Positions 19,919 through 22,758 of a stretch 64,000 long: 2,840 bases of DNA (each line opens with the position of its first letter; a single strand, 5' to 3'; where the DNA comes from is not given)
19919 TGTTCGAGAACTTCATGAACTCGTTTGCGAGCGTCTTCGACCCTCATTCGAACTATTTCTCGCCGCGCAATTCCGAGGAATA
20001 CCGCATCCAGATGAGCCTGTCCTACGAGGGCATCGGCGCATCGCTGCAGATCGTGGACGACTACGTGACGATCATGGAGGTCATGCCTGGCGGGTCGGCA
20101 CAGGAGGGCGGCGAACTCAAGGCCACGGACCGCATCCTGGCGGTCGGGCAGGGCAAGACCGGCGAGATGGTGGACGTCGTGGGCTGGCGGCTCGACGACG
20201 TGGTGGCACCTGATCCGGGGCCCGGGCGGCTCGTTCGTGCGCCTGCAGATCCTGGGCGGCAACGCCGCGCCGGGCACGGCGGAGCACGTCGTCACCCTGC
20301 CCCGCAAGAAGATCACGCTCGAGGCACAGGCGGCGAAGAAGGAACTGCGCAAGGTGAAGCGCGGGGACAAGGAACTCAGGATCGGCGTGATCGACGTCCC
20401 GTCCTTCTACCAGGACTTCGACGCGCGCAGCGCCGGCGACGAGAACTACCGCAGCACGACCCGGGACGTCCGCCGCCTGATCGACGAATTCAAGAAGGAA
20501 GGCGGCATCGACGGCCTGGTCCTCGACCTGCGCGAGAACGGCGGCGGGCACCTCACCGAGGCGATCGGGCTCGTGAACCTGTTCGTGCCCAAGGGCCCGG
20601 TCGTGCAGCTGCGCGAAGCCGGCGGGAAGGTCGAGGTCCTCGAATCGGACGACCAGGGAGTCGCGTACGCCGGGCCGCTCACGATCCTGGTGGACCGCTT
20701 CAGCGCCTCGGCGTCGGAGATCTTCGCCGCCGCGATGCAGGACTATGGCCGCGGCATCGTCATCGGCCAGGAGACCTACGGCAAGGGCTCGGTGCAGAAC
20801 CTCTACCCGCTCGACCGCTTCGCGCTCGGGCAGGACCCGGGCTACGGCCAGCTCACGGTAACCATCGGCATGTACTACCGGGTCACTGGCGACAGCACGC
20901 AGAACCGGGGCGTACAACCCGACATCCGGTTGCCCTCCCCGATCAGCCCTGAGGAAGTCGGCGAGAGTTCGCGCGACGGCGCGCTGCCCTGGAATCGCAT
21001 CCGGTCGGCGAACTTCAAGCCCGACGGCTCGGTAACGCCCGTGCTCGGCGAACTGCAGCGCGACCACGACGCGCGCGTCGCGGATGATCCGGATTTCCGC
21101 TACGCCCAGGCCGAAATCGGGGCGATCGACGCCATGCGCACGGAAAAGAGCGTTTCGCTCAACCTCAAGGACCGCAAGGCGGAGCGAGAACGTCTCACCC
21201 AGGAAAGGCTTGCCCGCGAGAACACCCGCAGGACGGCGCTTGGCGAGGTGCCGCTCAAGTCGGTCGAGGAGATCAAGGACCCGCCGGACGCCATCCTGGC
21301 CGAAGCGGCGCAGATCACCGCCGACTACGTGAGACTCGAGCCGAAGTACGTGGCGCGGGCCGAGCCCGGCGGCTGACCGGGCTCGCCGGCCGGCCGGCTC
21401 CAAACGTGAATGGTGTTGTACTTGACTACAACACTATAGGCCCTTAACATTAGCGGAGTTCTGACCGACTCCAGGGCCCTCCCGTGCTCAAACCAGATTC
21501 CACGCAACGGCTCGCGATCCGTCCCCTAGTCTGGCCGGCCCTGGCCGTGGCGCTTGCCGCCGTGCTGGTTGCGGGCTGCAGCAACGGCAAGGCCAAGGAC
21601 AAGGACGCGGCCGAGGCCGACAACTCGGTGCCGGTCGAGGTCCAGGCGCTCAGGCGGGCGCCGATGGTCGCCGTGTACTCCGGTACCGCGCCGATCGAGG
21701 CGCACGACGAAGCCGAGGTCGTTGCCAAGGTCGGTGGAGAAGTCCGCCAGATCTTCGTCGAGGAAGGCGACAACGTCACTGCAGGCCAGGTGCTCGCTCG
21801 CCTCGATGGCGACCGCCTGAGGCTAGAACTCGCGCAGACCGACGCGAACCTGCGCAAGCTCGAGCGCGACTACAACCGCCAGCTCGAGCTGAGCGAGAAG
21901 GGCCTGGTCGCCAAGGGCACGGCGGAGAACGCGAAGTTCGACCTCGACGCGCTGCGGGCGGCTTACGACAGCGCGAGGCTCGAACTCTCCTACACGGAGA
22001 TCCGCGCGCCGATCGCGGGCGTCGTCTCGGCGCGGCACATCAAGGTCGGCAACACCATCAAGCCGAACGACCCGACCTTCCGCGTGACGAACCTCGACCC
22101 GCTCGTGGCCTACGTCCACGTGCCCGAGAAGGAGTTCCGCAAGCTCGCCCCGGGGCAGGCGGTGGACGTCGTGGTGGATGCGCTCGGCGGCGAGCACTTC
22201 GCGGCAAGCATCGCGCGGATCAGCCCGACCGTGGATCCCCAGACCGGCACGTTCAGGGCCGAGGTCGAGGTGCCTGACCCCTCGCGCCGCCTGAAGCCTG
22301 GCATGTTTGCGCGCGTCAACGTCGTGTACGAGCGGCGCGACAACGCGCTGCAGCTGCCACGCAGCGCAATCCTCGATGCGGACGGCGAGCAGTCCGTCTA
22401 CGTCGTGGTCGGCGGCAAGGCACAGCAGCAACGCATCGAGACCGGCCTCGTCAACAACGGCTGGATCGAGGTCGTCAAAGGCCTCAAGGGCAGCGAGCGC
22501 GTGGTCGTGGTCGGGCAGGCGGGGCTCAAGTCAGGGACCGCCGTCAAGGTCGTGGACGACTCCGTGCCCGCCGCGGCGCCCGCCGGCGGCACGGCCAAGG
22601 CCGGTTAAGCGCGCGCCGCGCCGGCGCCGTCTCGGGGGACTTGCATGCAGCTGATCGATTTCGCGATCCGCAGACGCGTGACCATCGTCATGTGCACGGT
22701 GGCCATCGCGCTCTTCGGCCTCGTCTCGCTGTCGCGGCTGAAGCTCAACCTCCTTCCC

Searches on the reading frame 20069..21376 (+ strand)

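Call 31: search_protein_families(library=pfam, proteins=[window:20069-21376:+], max_evalue=0.0001)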
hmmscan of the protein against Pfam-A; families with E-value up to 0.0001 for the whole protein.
window:20069-21376:+ (435 aa): 2 families
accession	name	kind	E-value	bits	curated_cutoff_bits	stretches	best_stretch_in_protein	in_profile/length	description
PF03572.23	Peptidase_S41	-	3.6e-46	157.2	24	1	104-287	1-164/165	Peptidase family S41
PF11818.13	DUF3340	-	1.2e-34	120.1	28.6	1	292-421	1-154/155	C-terminal domain of tail specific protease (DUF3340)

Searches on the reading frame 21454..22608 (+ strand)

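Call 32: search_protein_families(library=pfam, proteins=[window:21454-22608:+], max_evalue=0.0001)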
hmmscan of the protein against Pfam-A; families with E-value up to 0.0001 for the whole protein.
window:21454-22608:+ (384 aa): 4 families
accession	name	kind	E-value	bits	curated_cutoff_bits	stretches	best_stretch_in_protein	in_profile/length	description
PF16576.10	HlyD_D23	-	2.8e-31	108.9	30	1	77-286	10-214/214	Barrel-sandwich domain of CusB or HlyD membrane-fusion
PF13437.12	HlyD_3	-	3.7e-25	89.1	22.2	1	183-283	2-106/106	HlyD family secretion protein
PF13533.13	Biotin_lipoyl_2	-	1.2e-08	34.9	29.8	1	91-118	5-32/32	Biotin-lipoyl like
PF00364.28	Biotin_lipoyl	-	1.3e-07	31.7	22.1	0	86-117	42-73/73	Biotin-requiring enzyme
